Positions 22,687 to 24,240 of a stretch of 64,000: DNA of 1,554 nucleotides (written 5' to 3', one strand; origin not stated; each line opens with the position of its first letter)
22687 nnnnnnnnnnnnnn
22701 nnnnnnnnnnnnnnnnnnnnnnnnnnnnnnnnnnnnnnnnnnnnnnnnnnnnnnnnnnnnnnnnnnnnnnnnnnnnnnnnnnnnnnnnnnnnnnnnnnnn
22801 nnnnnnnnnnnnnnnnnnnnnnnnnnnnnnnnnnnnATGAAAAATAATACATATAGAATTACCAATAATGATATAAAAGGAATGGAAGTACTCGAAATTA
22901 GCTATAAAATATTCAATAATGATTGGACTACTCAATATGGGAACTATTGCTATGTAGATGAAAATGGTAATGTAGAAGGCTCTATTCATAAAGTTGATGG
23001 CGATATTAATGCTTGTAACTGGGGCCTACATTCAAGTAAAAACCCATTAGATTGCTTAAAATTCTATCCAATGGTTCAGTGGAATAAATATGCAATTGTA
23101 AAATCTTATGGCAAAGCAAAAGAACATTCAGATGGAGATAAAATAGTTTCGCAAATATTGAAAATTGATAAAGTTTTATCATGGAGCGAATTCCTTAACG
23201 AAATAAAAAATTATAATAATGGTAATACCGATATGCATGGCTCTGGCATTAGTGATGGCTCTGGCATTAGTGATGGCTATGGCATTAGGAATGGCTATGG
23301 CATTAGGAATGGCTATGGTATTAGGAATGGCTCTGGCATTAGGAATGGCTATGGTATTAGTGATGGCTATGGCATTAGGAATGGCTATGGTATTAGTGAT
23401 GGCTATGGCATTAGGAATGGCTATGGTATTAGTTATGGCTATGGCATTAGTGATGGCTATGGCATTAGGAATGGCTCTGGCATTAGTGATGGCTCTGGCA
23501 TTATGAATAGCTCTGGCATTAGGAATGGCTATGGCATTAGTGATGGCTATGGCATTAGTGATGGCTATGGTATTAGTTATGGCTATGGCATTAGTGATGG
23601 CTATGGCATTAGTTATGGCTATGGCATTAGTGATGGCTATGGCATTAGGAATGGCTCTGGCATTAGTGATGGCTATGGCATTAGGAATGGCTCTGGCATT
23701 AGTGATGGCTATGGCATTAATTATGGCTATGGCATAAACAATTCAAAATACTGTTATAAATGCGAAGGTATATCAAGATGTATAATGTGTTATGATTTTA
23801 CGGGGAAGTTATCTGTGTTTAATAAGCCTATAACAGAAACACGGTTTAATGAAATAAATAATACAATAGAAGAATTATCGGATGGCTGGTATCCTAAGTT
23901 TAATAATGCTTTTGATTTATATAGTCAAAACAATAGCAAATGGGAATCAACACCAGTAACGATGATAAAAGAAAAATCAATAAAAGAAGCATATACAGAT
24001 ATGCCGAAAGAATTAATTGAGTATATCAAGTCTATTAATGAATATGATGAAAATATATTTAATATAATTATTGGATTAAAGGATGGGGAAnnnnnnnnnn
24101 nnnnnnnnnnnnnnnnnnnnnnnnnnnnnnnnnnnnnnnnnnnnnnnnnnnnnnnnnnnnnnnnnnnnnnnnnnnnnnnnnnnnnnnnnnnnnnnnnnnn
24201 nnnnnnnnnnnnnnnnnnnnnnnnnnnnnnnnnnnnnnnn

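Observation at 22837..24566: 28-unit GYGISD/GYGIRN repeat protein translationally coupled to a TARG1/DarG-like macro domain (candidate anti-ADP-ribosylation counter-defence pair)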

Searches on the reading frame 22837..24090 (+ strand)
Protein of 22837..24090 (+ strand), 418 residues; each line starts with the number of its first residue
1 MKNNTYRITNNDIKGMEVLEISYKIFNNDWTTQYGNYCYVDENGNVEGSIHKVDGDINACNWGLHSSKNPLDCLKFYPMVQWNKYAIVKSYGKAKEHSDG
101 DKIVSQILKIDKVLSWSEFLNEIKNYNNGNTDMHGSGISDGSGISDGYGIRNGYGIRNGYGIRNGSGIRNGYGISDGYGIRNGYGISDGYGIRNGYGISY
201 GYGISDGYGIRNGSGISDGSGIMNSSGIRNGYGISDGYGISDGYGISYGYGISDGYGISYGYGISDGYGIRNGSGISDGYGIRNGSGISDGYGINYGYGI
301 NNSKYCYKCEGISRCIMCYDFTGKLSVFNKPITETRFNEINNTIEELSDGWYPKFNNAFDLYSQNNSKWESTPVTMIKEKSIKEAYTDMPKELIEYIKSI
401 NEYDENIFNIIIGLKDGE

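Call 4: search_protein_families(library=pfam, proteins=[window:22837-24090:+], max_evalue=1)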
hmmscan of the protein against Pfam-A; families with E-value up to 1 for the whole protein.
window:22837-24090:+ (418 aa): 2 families
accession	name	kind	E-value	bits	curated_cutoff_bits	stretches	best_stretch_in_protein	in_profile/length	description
PF24703.2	DUF7666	-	1.8e-17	64.1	27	1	22-121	3-94/95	Domain of unknown function (DUF7666)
PF17228.7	SGP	-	0.51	11.6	26.7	1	201-272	10-78/93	Sulphur globule protein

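Call 5: search_protein_families(library=phrogs, proteins=[window:22837-24090:+], max_evalue=0.1)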
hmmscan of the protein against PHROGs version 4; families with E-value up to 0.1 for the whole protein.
window:22837-24090:+ (418 aa): 2 families
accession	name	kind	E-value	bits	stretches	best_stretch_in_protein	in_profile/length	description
phrog_14105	-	unknown function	8.7e-13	49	1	22-141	12-120/297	-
phrog_4433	-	unknown function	9.6e-12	45.9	1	21-123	14-108/312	-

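Call 13: find_homologous_proteins(query=window:22837-24090:+)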
Query window:22837-24090:+ (418 aa): 148 proteins with E <= 0.001 among 8000 candidates; the best 120 are listed.
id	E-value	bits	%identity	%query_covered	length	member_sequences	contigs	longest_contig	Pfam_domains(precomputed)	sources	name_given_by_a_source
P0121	1.4e-144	500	46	96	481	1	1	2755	PF24703.3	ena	-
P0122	8.7e-131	455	48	97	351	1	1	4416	PF24703.3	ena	-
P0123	2.3e-125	437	49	98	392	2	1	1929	PF24703.3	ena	-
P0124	7.6e-106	373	44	98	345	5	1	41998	PF24703.3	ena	-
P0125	7.4e-105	369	41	99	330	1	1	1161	PF24703.3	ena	-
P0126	7.8e-104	366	39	99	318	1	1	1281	PF24703.3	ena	-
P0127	1.6e-103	365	45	98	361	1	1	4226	PF24703.3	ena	-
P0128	1.4e-102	362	49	97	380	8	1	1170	PF24703.3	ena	-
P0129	2.9e-98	348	38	99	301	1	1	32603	PF24703.3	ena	-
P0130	7.6e-98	346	46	98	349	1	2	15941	PF24703.3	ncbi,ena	-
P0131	1.9e-97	345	52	45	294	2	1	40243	PF24703.3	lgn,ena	-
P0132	8.2e-97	343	52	43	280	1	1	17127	PF24703.3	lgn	-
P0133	1.4e-95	339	40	99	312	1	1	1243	PF24703.3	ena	-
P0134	4.7e-94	334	39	98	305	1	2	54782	PF24703.3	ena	-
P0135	7.6e-94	333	42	98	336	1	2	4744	PF24703.3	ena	-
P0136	1.2e-93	332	37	100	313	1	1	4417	PF24703.3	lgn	-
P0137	6.8e-93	330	36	99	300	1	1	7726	PF24703.3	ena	-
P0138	7.1e-93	330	54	42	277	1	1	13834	PF24703.3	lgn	-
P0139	2.6e-92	328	45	49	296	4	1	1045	PF24703.3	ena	-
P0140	2.8e-92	328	41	98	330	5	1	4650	PF24703.3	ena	-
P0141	2.7e-91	325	33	99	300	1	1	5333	PF24703.3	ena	-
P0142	9.5e-90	320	35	99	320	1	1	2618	PF24703.3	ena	-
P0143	9.7e-90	320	49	47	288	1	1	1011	PF24703.3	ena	-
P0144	1.3e-89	319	55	39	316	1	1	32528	PF24703.3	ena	-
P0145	1.0e-88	316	42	98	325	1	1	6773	PF24703.3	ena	-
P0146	1.1e-88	316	47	47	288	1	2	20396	PF24703.3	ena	-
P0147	1.5e-88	316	41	96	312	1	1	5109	PF24703.3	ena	-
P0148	4.3e-87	311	39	100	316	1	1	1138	PF24703.3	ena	-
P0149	6.4e-87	310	48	43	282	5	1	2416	PF24703.3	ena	-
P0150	8.0e-86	307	54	50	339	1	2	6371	PF24703.3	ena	-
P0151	8.5e-86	307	39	99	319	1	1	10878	PF24703.3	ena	-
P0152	1.1e-85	306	50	39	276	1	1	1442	PF24703.3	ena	-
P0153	1.2e-85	306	51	39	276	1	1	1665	PF24703.3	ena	-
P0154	2.5e-85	305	39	99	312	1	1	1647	PF24703.3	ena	-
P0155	4.4e-85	304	52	51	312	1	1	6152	PF24703.3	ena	-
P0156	5.7e-85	304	54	44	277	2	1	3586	PF24703.3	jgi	-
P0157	1.1e-84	303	52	42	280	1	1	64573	PF24703.3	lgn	-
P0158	2.0e-84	302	52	51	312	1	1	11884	PF24703.3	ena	-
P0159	1.2e-83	299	47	45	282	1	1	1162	PF24703.3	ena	-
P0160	2.7e-83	298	38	98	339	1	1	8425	PF24703.3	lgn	-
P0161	3.0e-83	298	54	35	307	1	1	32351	PF24703.3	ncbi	-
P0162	3.4e-83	298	56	38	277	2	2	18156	PF24703.3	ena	-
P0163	4.7e-83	298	55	39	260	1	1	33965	PF24703.3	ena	-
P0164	1.2e-82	296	48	47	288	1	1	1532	PF24703.3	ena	-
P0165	1.3e-82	296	48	44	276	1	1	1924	PF24703.3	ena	-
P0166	2.5e-82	295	38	99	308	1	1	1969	PF24703.3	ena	-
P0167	1.7e-81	292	51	36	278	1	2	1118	PF24703.3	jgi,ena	-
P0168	2.2e-81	292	40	98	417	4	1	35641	PF24703.3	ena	-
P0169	3.3e-81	291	40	98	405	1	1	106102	PF24703.3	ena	-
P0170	4.2e-81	291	42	98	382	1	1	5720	PF24703.3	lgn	-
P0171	7.6e-81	290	38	98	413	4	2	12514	PF24703.3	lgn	-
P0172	8.4e-81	290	57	37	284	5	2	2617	PF24703.3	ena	-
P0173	1.6e-80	289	48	52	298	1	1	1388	PF24703.3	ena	-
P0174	1.7e-80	289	46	41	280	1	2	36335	PF24703.3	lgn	-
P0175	5.1e-80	288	59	35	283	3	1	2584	PF24703.3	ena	-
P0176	1.5e-79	286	38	99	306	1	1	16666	PF24703.3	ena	-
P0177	2.8e-79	285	36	98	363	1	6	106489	PF24703.3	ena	-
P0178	1.3e-78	283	58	34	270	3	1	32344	PF24703.3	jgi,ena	jgi:hypothetical protein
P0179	3.7e-78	281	49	44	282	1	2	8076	PF24703.3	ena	-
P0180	6.3e-78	281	56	33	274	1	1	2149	PF24703.3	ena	-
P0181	9.8e-78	280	44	44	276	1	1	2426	PF24703.3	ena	-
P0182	9.9e-78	280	52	38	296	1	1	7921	PF24703.3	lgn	-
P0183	1.6e-77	279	38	98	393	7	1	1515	PF24703.3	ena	-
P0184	2.0e-77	279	47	42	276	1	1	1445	PF24703.3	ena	-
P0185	2.4e-77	279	43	54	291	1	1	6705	PF24703.3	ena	-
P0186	3.2e-77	278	41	99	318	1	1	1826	PF24703.3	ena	-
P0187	3.4e-77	278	38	98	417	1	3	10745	PF24703.3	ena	-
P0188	6.1e-77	277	33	99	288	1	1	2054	PF24703.3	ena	-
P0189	1.7e-76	276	34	99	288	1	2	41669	PF24703.3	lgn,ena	-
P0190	6.0e-76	274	50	38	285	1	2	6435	PF24703.3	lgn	-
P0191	2.2e-75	272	37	98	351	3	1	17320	PF24703.3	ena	-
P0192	2.7e-75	272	45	53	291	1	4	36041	PF24703.3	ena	-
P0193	3.4e-75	272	54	39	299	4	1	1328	PF24703.3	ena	-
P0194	8.4e-75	270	47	43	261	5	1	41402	PF24703.3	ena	-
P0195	4.3e-74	268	51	28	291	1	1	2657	PF24703.3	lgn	-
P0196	1.1e-73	267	46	42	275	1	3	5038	PF24703.3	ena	-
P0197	1.4e-73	266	33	99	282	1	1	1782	PF24703.3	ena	-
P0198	2.0e-73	266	35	98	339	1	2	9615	PF24703.3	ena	-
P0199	4.0e-73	265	31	98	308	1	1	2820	PF24703.3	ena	-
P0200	4.9e-73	265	47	47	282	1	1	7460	PF24703.3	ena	-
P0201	4.9e-73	265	35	98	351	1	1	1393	PF24703.3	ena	-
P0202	5.9e-73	264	49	44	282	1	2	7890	PF24703.3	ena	-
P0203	6.1e-73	264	36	98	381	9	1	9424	PF24703.3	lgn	-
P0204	7.5e-73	264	49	44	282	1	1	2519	PF24703.3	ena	-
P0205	9.0e-73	264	49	44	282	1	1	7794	PF24703.3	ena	-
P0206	9.0e-73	264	32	99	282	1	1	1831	PF24703.3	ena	-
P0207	1.0e-72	263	54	37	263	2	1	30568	PF24703.3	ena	-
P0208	1.4e-72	263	50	40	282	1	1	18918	PF24703.3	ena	-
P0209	1.6e-72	263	40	98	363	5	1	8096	PF24703.3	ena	-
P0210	2.1e-72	262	50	32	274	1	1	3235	PF24703.3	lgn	-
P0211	2.3e-72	262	45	47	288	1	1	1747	PF24703.3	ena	-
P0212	3.6e-72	262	38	98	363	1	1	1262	PF24703.3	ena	-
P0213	6.8e-72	261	39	98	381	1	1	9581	PF24703.3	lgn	-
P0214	1.3e-71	260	46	44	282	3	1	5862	PF24703.3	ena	-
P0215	1.5e-71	260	55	33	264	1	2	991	PF24703.3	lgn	-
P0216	1.5e-71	260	46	44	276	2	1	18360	PF24703.3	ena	-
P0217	1.7e-71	259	48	39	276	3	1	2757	PF24703.3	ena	-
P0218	2.8e-71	259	50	42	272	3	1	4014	PF24703.3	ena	-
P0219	4.8e-71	258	56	32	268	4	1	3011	PF24703.3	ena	-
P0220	5.0e-71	258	32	98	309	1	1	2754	PF24703.3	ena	-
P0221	6.7e-71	257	51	41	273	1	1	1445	PF24703.3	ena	-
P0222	9.3e-71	257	34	98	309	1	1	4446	PF24703.3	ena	-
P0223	2.6e-70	256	38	98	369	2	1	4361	PF24703.3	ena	-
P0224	3.1e-70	255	56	36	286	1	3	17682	PF24703.3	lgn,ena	-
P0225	3.8e-70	255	36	97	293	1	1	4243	PF24703.3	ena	-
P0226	4.0e-70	255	48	37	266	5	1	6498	PF24703.3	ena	-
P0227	4.2e-70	255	43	44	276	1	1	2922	PF24703.3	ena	-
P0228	4.9e-70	255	46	44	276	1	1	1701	PF24703.3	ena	-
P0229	6.3e-70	254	35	98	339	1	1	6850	PF24703.3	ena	-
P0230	8.3e-70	254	46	37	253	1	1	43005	PF24703.3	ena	-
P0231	1.1e-69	253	50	40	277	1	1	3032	PF24703.3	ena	-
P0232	2.5e-69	252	34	98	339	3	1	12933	PF24703.3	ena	-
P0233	3.4e-69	252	43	47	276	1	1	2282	PF24703.3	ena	-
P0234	6.6e-69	251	51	37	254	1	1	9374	PF24703.3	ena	-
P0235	7.3e-69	251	50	34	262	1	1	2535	PF24703.3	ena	-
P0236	1.2e-68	250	50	32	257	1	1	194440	PF24703.3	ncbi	-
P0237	1.8e-68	249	55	32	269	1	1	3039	PF24703.3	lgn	-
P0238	5.2e-68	248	35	98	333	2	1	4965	PF24703.3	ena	-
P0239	1.6e-67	246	46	40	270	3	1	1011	PF24703.3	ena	-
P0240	7.6e-67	244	33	98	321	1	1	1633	PF24703.3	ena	-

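Call 19: find_related_loci(query=A1, collection=viral_contigs, flank=4000)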
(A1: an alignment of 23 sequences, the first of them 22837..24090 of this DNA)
Query A1 (418 aa) in viral_contigs; peptide patterns used: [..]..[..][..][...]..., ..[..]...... (x = any residue, [..] = any of these).
572 stretches matched a pattern; 491 encode a relative of the query (tblastn E <= 1e-3); the best 80 are kept; 79 distinct loci.
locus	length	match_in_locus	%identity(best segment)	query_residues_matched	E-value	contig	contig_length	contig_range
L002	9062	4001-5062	49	2-415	2e-112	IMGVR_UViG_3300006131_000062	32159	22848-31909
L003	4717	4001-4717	62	4-302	9e-81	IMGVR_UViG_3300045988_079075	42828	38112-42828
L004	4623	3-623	65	128-411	8e-75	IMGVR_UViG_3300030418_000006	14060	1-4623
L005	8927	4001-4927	39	2-415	5e-75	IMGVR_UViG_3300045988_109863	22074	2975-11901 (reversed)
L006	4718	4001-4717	56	4-302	3e-67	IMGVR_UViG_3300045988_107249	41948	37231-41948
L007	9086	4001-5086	42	2-413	8e-64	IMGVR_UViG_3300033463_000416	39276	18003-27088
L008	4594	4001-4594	54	3-302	2e-59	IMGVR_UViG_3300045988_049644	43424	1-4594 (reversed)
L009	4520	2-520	56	127-415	3e-53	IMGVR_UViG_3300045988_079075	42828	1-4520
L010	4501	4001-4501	52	5-302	1e-50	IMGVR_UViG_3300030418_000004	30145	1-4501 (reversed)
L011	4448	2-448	56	134-415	5e-49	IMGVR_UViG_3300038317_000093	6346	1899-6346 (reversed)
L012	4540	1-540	57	134-416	2e-48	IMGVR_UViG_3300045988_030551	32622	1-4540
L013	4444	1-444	62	134-411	4e-48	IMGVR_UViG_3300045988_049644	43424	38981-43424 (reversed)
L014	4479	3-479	55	127-416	1e-47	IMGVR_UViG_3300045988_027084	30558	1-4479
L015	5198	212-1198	27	22-415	6e-47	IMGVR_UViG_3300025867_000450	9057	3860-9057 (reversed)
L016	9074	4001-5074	35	2-409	2e-75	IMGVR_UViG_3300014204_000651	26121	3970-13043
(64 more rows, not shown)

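Call 24: find_encoding_contigs(protein=P0169, flank=5000, max_places=3)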
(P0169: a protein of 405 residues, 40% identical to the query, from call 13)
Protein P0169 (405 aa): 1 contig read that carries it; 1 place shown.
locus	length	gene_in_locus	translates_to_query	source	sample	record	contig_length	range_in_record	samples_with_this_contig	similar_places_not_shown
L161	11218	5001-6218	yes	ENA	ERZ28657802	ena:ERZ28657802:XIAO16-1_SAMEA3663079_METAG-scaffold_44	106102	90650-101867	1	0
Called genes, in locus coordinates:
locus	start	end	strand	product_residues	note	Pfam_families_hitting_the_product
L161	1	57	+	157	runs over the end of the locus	-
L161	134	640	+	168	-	-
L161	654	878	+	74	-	PF14207:DpnD-PcfM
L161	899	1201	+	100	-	-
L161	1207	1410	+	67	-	-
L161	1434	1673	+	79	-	-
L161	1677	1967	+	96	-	-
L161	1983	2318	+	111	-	-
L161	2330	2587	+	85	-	-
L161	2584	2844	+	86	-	-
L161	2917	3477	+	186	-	-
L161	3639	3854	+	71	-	-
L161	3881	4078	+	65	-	-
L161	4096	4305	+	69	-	-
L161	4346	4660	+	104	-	-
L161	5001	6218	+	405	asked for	PF24703:DUF7666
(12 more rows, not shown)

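Call 25: find_encoding_contigs(protein=P0121, flank=5000, max_places=3)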
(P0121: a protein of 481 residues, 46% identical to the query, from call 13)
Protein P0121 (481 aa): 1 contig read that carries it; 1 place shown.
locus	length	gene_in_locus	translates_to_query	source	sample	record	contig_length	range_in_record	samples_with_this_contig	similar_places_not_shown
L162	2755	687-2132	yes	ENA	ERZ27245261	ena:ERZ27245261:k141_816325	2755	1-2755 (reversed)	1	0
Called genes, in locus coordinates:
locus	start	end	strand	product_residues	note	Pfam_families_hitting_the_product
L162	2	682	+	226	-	?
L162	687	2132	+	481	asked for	PF24703:DUF7666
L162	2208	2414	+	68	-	-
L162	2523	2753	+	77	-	?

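Call 26: find_encoding_contigs(protein=P0122, flank=5000, max_places=3)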
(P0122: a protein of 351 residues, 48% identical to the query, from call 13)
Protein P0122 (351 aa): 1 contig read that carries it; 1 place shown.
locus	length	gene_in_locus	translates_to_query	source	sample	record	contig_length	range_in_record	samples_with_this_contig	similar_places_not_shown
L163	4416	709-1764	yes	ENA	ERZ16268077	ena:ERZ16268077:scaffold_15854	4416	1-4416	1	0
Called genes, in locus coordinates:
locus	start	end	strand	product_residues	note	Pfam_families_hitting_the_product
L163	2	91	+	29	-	?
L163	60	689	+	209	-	-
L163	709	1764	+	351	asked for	PF24703:DUF7666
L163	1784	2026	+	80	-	-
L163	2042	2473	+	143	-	PF04545:Sigma70_r4 (weak)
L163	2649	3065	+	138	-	PF13936:HTH_38 (weak), PF05225:HTH_psq (weak)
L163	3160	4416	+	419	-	?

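Call 37: predict_structure(alignment_id=A3)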
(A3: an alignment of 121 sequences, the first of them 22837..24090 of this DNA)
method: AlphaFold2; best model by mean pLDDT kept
length: 418 residues; sequences in the alignment: 121
mean_pLDDT: 70.9   pTM: 0.59
mean pLDDT of the five models: 70.9, 70.5, 69.3, 69.2, 67.9
residues with pLDDT >= 90: 192; 70-90: 58; 50-70: 21; < 50: 147
segments of 3 or more residues with pLDDT < 50: 134-279
pLDDT, mean of each block of 10 residues (from residue 1): 86 97 94 87 94 87 89 90 94 91 95 96 86 49 39 36 38 39 37 32 31 33 35 35 33 34 28 41 60 71 92 96 98 98 96 92 87 88 95 98 98 81
secondary structure, 60 per line:
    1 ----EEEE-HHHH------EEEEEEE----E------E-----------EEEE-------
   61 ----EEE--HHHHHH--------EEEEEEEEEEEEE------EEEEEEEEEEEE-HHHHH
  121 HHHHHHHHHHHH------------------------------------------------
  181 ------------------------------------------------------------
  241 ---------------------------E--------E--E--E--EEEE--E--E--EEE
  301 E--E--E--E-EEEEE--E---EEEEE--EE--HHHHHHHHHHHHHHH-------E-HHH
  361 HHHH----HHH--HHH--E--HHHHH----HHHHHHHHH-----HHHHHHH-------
elements in order: E5-8 H10-13 E20-26 E50-53 E65-67 H70-75 E84-96 E103-114 H116-132 E286-289 E298-301 E312-316 E323-327 H334-348 H358-364 H382-386 H391-399 H405-411

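Call 41: fold_search(model_id=the predicted structure, library=pdb)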
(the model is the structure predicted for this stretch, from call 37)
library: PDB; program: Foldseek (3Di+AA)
matches with E <= 10: 466; with E <= 0.001: 0
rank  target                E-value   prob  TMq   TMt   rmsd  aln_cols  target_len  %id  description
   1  1a3y_A                1.3e-01  0.06  0.09  0.14  11.1       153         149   13  ODORANT BINDING PROTEIN FROM NASAL MUCOSA OF PIG (released 1999-02-16)
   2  1dzj_A                1.4e-01  0.05  0.08  0.14  12.1       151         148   14  Porcine Odorant Binding Protein Complexed with 2-amino-4-butyl-5-propylselenazole (released 2000-12-06)
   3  1icx                  1.7e-01  0.03  0.07  0.13  15.5       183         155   14  CRYSTAL STRUCTURE OF PATHOGENESIS-RELATED PROTEIN LLPR10.1A FROM YELLOW LUPINE (released 2002-07-10)
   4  6ka3_D                2.6e-01  0.03  0.07  0.13  15.5       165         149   10  Crystal structure of a Thebaine synthase from Papaver somniferum (released 2020-06-24)
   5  1tw0_A                2.8e-01  0.03  0.07  0.13  15.6       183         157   14  Native crystal structure of SPE16 (released 2005-10-11)
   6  4y31                  3.0e-01  0.03  0.06  0.11  15.3       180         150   13  Crystal structure of yellow lupine LlPR-10.1A protein in ligand-free form (released 2015-12-09)
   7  3ijt_A                3.2e-01  0.03  0.07  0.14  16.2       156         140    8  Structural Characterization of SMU.440, a Hypothetical Protein from Streptococcus mutans (released 2009-08-25)
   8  6stb_B                3.2e-01  0.03  0.07  0.15  17.7       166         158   11  Crystal structure of the strawberry pathogenesis-related 10 (PR-10) Fra a 1.02 protein, Q64W mutant (released 2019-12-18)
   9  8qhh_MODEL_1_A        3.6e-01  0.03  0.07  0.14  14.3       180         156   14  NMR solution structure of the green kiwi fruit allergen Act d 8.0101 (released 2023-11-08)
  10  6tle_B                4.0e-01  0.07  0.10  0.12  15.1       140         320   10  Human Eg5 motor domain mutant E344K (released 2021-06-30)
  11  7uqo                  4.6e-01  0.03  0.07  0.14  15.9       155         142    6  Pathogenesis related 10-10 (S)-tetrahydropapaverine complex (released 2023-03-01)
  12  5xmz                  4.6e-01  0.02  0.06  0.13  15.4       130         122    9  Verticillium effector PevD1 (released 2017-07-05)
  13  4e79_A                4.8e-01  0.04  0.06  0.06  12.6        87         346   14  Structure of LpxD from Acinetobacter baumannii at 2.66A resolution (P4322 form) (released 2013-01-16)
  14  2kf2_MODEL_1_A        5.2e-01  0.03  0.08  0.14  14.9       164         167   12  Solution NMR structure of of Streptomyces coelicolor polyketide cyclase SCO5315. Northeast Structural Genomics (released 2009-05-19)
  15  6tle_A                5.8e-01  0.06  0.10  0.12  15.2       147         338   14  Human Eg5 motor domain mutant E344K (released 2021-06-30)
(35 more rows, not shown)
